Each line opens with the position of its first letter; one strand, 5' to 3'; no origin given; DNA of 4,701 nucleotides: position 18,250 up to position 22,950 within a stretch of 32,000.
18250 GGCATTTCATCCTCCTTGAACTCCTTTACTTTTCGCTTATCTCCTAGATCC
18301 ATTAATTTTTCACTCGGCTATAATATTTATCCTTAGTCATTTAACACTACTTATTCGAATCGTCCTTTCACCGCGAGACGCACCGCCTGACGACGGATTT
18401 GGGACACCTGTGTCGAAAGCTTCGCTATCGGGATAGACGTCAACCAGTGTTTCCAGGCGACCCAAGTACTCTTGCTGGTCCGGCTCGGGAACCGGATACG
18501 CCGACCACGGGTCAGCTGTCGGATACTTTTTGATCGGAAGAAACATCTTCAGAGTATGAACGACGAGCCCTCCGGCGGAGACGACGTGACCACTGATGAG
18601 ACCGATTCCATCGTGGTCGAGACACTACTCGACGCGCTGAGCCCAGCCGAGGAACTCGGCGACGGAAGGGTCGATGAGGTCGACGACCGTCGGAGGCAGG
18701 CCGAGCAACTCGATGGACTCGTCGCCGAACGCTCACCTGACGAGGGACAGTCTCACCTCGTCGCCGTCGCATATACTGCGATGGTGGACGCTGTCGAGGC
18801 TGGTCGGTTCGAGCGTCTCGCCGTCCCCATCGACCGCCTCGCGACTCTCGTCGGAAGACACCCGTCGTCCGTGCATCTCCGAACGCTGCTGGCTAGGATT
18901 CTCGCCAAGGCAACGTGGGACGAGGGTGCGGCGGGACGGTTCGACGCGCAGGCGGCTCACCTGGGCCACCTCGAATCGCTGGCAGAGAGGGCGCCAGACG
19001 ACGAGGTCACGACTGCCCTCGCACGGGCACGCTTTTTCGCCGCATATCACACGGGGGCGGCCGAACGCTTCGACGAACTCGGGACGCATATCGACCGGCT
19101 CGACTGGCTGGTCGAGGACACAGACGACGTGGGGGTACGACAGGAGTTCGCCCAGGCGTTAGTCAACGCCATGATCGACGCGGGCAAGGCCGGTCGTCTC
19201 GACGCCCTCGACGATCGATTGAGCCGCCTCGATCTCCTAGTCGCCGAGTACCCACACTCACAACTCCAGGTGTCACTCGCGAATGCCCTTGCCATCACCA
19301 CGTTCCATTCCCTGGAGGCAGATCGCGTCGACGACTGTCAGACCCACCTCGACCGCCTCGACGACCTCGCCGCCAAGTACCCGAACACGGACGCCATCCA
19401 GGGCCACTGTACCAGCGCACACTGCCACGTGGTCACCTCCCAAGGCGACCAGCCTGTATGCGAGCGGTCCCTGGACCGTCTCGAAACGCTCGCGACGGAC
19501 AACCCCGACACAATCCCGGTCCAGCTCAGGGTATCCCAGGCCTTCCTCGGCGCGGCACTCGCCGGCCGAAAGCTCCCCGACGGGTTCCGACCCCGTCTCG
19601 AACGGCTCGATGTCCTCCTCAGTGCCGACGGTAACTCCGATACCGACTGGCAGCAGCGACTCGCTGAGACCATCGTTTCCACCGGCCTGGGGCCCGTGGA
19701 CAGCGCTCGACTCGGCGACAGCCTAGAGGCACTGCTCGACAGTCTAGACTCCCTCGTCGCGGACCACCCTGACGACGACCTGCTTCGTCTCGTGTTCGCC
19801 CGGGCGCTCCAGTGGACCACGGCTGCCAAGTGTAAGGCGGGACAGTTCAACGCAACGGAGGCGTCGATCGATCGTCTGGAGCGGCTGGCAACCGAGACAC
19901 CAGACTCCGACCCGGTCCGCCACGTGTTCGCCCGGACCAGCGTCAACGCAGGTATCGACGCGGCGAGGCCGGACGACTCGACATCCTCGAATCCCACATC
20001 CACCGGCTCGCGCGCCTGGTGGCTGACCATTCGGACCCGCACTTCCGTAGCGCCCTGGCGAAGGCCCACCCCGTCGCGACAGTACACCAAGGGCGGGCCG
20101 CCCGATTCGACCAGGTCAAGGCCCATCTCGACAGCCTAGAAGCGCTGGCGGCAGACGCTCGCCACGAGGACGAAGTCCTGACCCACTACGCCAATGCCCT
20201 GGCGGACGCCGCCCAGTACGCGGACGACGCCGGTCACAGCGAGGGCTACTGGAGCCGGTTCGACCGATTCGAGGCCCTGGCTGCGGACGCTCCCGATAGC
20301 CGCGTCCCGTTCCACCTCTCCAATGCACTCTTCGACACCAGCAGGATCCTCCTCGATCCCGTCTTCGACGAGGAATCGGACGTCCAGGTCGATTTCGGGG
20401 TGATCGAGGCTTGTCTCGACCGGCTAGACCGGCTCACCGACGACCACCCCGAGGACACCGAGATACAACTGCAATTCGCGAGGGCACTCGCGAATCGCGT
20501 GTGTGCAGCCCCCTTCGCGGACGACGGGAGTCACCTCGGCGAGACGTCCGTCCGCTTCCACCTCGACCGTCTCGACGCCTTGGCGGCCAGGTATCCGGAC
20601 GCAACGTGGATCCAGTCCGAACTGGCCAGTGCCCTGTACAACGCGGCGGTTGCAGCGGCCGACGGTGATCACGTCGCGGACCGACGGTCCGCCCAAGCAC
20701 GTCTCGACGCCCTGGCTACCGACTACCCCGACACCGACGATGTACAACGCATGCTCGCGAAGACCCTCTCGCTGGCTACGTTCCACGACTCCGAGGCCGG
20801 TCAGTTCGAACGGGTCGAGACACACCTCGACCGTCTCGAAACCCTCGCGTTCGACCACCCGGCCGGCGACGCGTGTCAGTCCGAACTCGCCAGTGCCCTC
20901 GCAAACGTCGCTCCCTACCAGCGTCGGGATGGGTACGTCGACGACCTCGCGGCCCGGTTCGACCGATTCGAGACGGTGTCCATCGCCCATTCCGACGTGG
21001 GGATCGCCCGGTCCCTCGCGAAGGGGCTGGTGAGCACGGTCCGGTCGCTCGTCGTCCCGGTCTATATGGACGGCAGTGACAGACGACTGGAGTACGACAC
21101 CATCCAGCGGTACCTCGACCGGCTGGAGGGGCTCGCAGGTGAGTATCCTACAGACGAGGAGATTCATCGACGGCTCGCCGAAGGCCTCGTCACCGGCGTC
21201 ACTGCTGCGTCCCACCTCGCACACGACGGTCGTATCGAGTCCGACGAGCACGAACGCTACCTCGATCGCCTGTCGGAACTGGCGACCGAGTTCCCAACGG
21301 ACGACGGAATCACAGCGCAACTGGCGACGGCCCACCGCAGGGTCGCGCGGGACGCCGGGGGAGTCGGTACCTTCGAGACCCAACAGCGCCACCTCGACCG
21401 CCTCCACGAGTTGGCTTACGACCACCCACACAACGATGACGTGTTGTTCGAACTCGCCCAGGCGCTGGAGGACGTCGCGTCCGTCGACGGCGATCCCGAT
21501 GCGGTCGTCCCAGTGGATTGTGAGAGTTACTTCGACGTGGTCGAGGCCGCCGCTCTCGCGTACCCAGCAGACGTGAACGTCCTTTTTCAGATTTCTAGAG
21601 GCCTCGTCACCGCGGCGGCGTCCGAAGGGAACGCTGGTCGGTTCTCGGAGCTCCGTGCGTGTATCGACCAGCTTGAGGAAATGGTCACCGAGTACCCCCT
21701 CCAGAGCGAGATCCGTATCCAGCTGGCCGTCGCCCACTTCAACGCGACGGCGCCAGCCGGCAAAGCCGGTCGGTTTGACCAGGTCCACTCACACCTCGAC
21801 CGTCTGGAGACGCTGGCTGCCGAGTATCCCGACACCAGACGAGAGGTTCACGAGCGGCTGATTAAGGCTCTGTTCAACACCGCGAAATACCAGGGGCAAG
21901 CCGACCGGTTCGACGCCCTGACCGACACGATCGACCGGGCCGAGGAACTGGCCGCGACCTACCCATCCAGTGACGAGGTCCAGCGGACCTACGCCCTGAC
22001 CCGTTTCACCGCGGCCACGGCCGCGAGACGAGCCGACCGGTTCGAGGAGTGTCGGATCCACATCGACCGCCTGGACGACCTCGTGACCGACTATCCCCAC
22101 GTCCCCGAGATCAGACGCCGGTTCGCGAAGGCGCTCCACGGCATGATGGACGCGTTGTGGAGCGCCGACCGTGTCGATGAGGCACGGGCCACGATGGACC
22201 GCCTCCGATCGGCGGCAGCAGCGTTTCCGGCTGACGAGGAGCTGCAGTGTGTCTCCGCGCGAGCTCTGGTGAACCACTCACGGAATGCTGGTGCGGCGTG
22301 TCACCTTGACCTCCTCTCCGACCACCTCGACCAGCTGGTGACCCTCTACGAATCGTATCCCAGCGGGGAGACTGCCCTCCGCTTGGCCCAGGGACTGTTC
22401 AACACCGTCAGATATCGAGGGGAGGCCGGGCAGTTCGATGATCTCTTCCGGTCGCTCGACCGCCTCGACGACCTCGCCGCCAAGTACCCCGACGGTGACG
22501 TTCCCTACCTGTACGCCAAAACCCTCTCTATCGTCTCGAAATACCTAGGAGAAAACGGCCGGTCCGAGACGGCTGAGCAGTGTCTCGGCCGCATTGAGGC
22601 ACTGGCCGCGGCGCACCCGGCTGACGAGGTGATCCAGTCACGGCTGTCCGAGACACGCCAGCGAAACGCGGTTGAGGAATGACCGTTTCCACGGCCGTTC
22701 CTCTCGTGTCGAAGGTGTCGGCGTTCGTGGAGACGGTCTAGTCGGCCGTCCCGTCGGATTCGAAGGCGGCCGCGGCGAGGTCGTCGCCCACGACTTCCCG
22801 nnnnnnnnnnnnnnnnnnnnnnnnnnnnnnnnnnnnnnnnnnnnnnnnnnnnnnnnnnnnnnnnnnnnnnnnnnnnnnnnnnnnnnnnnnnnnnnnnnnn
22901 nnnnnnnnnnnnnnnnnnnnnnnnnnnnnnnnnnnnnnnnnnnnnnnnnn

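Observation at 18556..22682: A roughly 1375-aa protein made almost entirely of about 30 tandem 44-aa helical repeats, split by a single-nucleotide frameshift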

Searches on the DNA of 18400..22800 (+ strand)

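Call 23: search_dna_similar(query=window:18400-22800:+, collection=plasmids, mode=near, max_rows=20)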
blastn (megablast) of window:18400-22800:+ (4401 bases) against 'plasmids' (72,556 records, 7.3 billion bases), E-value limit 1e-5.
Records with a match: 2; places in all: 2; records where one place covers at least 80% of the query: 2.
Best place of each record, by identity: 95-99% 2.
By first word of the organism name: Haloferax 2.
By predicted mobility (MOB-suite, as given by PLSDB): non-mobilizable 2.
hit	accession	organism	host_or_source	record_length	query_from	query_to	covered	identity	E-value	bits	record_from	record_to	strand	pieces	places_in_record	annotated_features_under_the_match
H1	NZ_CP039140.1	Haloferax mediterranei ATCC 33500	Cell culture,Spain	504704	1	4401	100%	97.3%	0e+0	7468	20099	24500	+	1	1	hypothetical protein (x2)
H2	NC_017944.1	Haloferax mediterranei ATCC 33500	-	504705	1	4401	100%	97.3%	0e+0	7468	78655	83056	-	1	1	hypothetical protein (x2)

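Call 24: get_annotated_region(hit=H1, flank=12000)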
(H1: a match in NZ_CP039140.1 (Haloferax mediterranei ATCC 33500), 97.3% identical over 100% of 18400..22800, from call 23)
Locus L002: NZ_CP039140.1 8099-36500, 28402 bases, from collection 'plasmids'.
description: Haloferax mediterranei ATCC 33500 plasmid pHME505, complete sequence
organism: Haloferax mediterranei ATCC 33500 (NCBI taxid 523841)
taxonomy: Archaea; Euryarchaeota; Halobacteria; Halobacteriales; Haloferacaceae; Haloferax; Haloferax mediterranei; Haloferax mediterranei ATCC 33500
host: -; source: Cell culture,Spain; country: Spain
typing (MOB-suite, as given by PLSDB): non-mobilizable
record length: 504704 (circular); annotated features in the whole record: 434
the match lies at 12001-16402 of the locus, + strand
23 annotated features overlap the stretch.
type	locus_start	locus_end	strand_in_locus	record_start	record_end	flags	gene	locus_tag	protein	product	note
CDS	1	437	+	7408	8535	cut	-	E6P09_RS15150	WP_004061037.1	extracellular solute-binding protein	-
CDS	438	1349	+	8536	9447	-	-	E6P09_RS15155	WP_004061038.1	ABC transporter permease subunit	GO:0055085 - transmembrane transport [Evidence IEA]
CDS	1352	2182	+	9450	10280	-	-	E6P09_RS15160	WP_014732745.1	ABC transporter permease subunit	GO:0055085 - transmembrane transport [Evidence IEA]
CDS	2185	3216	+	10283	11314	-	-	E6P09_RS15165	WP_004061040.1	ABC transporter ATP-binding protein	-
CDS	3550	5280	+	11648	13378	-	-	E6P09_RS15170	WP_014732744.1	S8 family peptidase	GO:0006508 - proteolysis [Evidence IEA]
CDS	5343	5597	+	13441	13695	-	-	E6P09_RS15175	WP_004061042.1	hypothetical protein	-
CDS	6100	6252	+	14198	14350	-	-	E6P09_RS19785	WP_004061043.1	hypothetical protein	-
CDS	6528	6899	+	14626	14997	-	-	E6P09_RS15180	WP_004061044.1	Hsp20/alpha crystallin family protein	-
CDS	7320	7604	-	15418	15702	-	-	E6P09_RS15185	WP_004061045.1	PadR family transcriptional regulator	-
CDS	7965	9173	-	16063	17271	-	-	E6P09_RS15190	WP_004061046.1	hypothetical protein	-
CDS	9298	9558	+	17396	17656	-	-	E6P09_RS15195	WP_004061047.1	hypothetical protein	-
CDS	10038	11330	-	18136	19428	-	-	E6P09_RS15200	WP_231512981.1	hypothetical protein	-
CDS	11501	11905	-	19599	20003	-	-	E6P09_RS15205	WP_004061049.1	hypothetical protein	-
CDS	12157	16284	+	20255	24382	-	-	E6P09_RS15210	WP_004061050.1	hypothetical protein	-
CDS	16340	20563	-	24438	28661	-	-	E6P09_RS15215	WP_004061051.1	hypothetical protein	-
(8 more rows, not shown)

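Call 74: get_annotated_region(hit=H2, flank=5000)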
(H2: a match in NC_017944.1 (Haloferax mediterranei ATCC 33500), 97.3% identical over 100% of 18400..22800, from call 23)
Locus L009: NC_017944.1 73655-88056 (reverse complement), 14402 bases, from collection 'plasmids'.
description: Haloferax mediterranei ATCC 33500 plasmid pHM500, complete sequence
organism: Haloferax mediterranei ATCC 33500 (NCBI taxid 523841)
taxonomy: Archaea; Euryarchaeota; Halobacteria; Halobacteriales; Haloferacaceae; Haloferax; Haloferax mediterranei; Haloferax mediterranei ATCC 33500
host: -; source: -; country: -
typing (MOB-suite, as given by PLSDB): non-mobilizable
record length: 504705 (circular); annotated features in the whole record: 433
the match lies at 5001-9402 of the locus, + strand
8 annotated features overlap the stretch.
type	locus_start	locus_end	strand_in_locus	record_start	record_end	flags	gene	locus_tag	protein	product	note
CDS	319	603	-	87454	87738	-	-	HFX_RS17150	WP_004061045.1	PadR family transcriptional regulator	-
CDS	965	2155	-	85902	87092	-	-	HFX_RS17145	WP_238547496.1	hypothetical protein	-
CDS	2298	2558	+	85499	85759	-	-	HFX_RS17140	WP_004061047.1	hypothetical protein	-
CDS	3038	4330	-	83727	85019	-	-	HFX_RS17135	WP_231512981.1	hypothetical protein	-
CDS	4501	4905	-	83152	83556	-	-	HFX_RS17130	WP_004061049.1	hypothetical protein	-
CDS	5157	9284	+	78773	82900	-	-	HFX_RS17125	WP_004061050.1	hypothetical protein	-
CDS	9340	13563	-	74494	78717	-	-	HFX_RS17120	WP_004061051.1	hypothetical protein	-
CDS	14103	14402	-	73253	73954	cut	-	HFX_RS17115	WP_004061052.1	hypothetical protein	-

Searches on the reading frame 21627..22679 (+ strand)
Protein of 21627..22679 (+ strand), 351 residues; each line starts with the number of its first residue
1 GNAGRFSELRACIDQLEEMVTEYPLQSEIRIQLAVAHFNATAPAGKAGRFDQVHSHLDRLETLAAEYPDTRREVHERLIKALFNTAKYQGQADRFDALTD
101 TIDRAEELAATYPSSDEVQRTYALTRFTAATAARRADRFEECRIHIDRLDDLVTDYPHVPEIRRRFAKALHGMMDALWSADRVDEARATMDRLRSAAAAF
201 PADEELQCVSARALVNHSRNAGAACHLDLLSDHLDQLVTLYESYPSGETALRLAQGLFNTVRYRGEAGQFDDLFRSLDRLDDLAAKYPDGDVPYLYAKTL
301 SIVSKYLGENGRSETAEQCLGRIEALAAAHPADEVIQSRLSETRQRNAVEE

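Call 57: predict_structure(alignment_id=A3)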
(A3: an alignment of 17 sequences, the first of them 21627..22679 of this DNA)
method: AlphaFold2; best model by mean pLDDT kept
length: 351 residues; sequences in the alignment: 17
mean_pLDDT: 95.6   pTM: 0.88
mean pLDDT of the five models: 95.6, 95.3, 95.0, 94.2, 94.2
residues with pLDDT >= 90: 336; 70-90: 15; 50-70: 0; < 50: 0
segments of 3 or more residues with pLDDT < 50: none
pLDDT, mean of each block of 10 residues (from residue 1): 95 97 96 97 98 98 92 95 98 98 98 95 98 98 98 97 98 96 94 95 94 95 93 95 93 97 94 92 96 97 94 93 97 96 91 77
secondary structure, 60 per line:
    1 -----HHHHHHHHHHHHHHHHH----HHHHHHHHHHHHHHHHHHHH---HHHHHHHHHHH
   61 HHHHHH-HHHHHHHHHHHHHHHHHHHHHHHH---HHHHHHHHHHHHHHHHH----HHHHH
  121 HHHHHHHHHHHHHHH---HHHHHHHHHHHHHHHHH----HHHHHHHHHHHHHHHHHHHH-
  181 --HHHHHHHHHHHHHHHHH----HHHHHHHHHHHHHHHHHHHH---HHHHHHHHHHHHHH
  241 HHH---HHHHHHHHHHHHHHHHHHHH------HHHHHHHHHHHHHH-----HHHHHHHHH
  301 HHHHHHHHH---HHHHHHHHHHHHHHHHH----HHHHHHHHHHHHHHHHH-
elements in order: H6-22 H27-46 H50-66 H68-91 H95-111 H116-135 H139-155 H160-179 H183-199 H204-223 H227-243 H247-266 H273-286 H292-309 H313-329 H334-350
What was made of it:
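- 18793..22679 (+): Array of 29 tandem ~44-aa two-helix units (residues 80-1375 of the repaired protein), with insertions of 2-9 residues between a few units. AlphaFold2 model of units 22-29 (21627-22679) with pLDDT 95.6 (call 57).
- On TPR-like alpha-solenoid (fold class): The AlphaFold2 model of 8 units has 16 helices (17 + 20 residues per unit), pLDDT 95.6 and pTM 0.88 (call 57).
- Closest known: Armadillo / importin-alpha repeats. Different: The model shows two helices per unit (call 57).
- AlphaFold2 gives pLDDT 95.6 and pTM 0.88, with 16 helices in 8 units (call 57).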

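Call 60: fold_search(model_id=the predicted structure, library=pdb)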
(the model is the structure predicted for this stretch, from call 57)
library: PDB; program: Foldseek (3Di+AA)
matches with E <= 10: 1572; with E <= 0.001: 35
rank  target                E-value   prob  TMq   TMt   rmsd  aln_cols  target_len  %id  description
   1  8dth_A                4.7e-05  1.00  0.36  0.20  13.1       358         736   13  Cryo-EM structure of Arabidopsis SPY alternative conformation 2 (released 2023-03-08)
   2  1w3b_A                9.3e-05  1.00  0.27  0.25  16.0       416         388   12  The superhelical TPR domain of O-linked GlcNAc transferase reveals structural similarities to importin alpha. (released 2004-09-09)
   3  7t7t_B                1.3e-04  1.00  0.33  0.28  17.8       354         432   10  Structure of TSK/BRU1 bound to histone H3.1 (released 2022-03-30)
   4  1w3b_B                1.8e-04  1.00  0.27  0.26  15.7       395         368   13  The superhelical TPR domain of O-linked GlcNAc transferase reveals structural similarities to importin alpha. (released 2004-09-09)
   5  7y4i_B                1.8e-04  1.00  0.26  0.13  16.0       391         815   13  Crystal structure of SPINDLY in complex with GDP (released 2022-12-07)
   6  8q9t_E                1.9e-04  1.00  0.29  0.12  15.2       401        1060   10  CryoEM structure of a S. Cerevisiae Ski238 complex bound to RNA (released 2023-11-29)
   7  6eou                  2.6e-04  1.00  0.34  0.34  12.5       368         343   15  O-GlcNAc transferase TPR domain with the intellectual disability associated mutation L254F (released 2018-05-09)
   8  5g05_O                2.8e-04  1.00  0.31  0.19  17.5       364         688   12  Cryo-EM structure of combined apo phosphorylated APC (released 2016-05-25)
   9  7y4i_A                2.9e-04  1.00  0.35  0.18  13.0       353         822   12  Crystal structure of SPINDLY in complex with GDP (released 2022-12-07)
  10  8chy                  3.0e-04  1.00  0.38  0.46   9.7       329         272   13  Crystal structure of an 8-repeat consensus TPR superhelix with Zinc. (released 2024-02-21)
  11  8dtf_A                3.3e-04  1.00  0.27  0.14  15.9       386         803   12  Cryo-EM structure of the full length Arabidopsis SPY with complete TPRs (released 2023-03-08)
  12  9mg8_B                3.3e-04  0.90  0.12  0.12  24.6       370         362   16  Crystal Structure of b-iTHR-110 (released 2025-12-17)
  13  8dtg_B                3.4e-04  1.00  0.34  0.19  13.0       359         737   12  Cryo-EM structure of Arabidopsis SPY alternative conformation 1 (released 2023-03-08)
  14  5a7d_H                3.8e-04  1.00  0.49  0.49   8.6       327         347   13  Tetrameric assembly of LGN with Inscuteable (released 2016-08-03)
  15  8qca_B                4.1e-04  1.00  0.33  0.18  14.4       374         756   11  CryoEM structure of a S. Cerevisiae Ski2387 complex in the closed state bound to RNA (released 2023-11-15)
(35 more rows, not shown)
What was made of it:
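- On TPR-like alpha-solenoid (fold class): TPR superhelices are the best PDB matches (call 60).
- Closest known: Canonical 34-residue TPR superhelices. Same: These are the top Foldseek matches (E 5e-5 to 1e-3, call 60).
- Closest known: Armadillo / importin-alpha repeats. Same: These give the highest TM-scores in the fold search (0.50-0.55, call 60).
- Foldseek finds OGT/SPY, LGN, consensus TPR, Rap and MalT domain III, plus importin-alpha (call 60).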
